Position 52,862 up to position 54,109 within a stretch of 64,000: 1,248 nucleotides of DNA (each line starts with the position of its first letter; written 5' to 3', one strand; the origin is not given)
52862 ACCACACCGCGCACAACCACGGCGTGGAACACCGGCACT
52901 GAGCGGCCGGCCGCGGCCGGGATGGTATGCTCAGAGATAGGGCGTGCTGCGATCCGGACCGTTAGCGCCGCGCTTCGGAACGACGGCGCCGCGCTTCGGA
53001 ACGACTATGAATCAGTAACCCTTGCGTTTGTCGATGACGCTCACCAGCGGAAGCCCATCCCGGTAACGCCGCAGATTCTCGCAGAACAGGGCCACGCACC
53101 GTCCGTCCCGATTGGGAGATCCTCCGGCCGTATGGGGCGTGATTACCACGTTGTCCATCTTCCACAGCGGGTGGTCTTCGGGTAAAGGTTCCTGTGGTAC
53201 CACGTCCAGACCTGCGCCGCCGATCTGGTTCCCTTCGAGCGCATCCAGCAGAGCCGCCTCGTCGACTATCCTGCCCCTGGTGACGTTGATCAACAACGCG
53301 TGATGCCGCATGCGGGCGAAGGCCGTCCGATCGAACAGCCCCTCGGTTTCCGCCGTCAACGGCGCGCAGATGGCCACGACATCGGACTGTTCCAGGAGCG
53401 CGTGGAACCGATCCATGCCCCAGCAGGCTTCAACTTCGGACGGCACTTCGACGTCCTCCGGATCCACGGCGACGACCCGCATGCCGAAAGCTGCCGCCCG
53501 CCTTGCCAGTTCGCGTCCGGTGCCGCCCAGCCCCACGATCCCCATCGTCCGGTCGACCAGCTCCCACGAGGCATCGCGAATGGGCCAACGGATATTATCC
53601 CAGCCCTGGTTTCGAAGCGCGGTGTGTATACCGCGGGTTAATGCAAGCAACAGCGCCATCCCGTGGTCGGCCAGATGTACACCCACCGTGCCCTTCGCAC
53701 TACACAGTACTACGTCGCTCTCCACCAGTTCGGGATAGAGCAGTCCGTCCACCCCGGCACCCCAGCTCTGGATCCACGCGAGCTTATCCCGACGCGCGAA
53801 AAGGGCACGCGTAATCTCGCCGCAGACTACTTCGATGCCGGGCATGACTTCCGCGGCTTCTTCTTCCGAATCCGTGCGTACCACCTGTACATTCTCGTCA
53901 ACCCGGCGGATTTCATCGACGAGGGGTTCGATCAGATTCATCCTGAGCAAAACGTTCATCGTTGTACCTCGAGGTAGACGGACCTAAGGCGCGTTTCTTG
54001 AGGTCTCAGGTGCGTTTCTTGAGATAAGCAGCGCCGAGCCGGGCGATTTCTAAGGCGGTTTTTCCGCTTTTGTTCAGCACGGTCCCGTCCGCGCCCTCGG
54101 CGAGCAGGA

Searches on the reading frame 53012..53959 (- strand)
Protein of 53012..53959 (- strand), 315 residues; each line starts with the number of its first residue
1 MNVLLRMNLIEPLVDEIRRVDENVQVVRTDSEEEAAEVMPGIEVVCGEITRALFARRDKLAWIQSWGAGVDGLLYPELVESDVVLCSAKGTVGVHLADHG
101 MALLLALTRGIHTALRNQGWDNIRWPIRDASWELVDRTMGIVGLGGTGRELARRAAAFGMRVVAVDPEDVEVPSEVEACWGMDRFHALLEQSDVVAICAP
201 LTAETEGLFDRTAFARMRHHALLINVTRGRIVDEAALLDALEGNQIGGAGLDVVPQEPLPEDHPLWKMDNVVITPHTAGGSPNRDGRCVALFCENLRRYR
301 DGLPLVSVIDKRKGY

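Call 3: search_protein_families(library=pfam, proteins=[window:53012-53959:-], max_evalue=0.01)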
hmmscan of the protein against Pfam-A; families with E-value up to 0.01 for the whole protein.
window:53012-53959:- (315 aa): 4 families
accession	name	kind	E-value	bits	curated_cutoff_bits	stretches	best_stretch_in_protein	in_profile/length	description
PF02826.25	2-Hacid_dh_C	-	2.8e-55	186.9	25.1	1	101-278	1-178/178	D-isomer specific 2-hydroxyacid dehydrogenase, NAD binding domain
PF00389.36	2-Hacid_dh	-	0.00042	20.4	24.6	1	16-231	11-103/134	D-isomer specific 2-hydroxyacid dehydrogenase, catalytic domain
PF03446.21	NAD_binding_2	-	0.0006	20.3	21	1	139-243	2-109/161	NAD binding domain of 6-phosphogluconate dehydrogenase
PF13478.12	XdhC_C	-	0.0032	18.4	29.7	0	141-242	3-66/125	XdhC Rossmann domain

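Call 4: search_protein_families(library=ncbifam, proteins=[window:53012-53959:-], max_evalue=0.01)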
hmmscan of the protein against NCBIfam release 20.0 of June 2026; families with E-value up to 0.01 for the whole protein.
window:53012-53959:- (315 aa): 24 families
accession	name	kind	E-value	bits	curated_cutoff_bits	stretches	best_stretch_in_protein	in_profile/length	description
NF041369.1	Dhydh_Halo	equivalog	1.1e-60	205.5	400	1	12-305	17-300/305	D-2-hydroxyacid dehydrogenase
TIGR01327.1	PGDH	equivalog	8.5e-49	166.7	454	1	19-279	18-280/525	phosphoglycerate dehydrogenase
NF005069.0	PRK06487.1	equivalog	4.9e-42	144.1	448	1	23-306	30-317/320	2-hydroxyacid dehydrogenase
NF009714.1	PRK13243.1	equivalog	1.4e-41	142.9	455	1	35-302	43-315/332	glyoxylate reductase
NF011938.0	PRK15409.1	equivalog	3e-35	121.8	492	1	28-278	32-287/324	glyoxylate/hydroxypyruvate reductase GhrB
NF006263.0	PRK08410.1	equivalog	5.2e-34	118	389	1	59-300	63-307/311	D-2-hydroxyacid dehydrogenase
NF005750.0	PRK07574.1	equivalog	8.1e-34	117.3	329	1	49-300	104-357/386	NAD-dependent formate dehydrogenase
NF008759.0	PRK11790.1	equivalog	2.6e-32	112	404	1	49-283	66-300/410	phosphoglycerate dehydrogenase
NF005027.0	PRK06436.1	equivalog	9.6e-32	110.3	261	1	60-305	50-285/303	2-hydroxyacid dehydrogenase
NF005387.0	PRK06932.1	equivalog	5.2e-31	107.8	492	1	83-281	89-291/314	2-hydroxyacid dehydrogenase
NF000492.1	vanH_gen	exception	5.1e-27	94.7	540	1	96-278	102-289/312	D-lactate dehydrogenase VanH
NF012013.0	PRK15469.1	equivalog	3.6e-26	91.9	403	1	59-315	56-312/312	glyoxylate/hydroxypyruvate reductase GhrA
NF001309.0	PRK00257.1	equivalog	3.5e-22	78.9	434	1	132-293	112-271/379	4-phosphoerythronate dehydrogenase PdxB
NF000004.1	vanH-D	exception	6.3e-22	78.1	550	1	95-278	107-295/323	D-lactate dehydrogenase VanH-D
NF000371.1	vanH_Agroup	exception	3.3e-21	75.8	700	1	96-278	107-294/322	VanH-A/VanH-Pt family D-lactate dehydrogenase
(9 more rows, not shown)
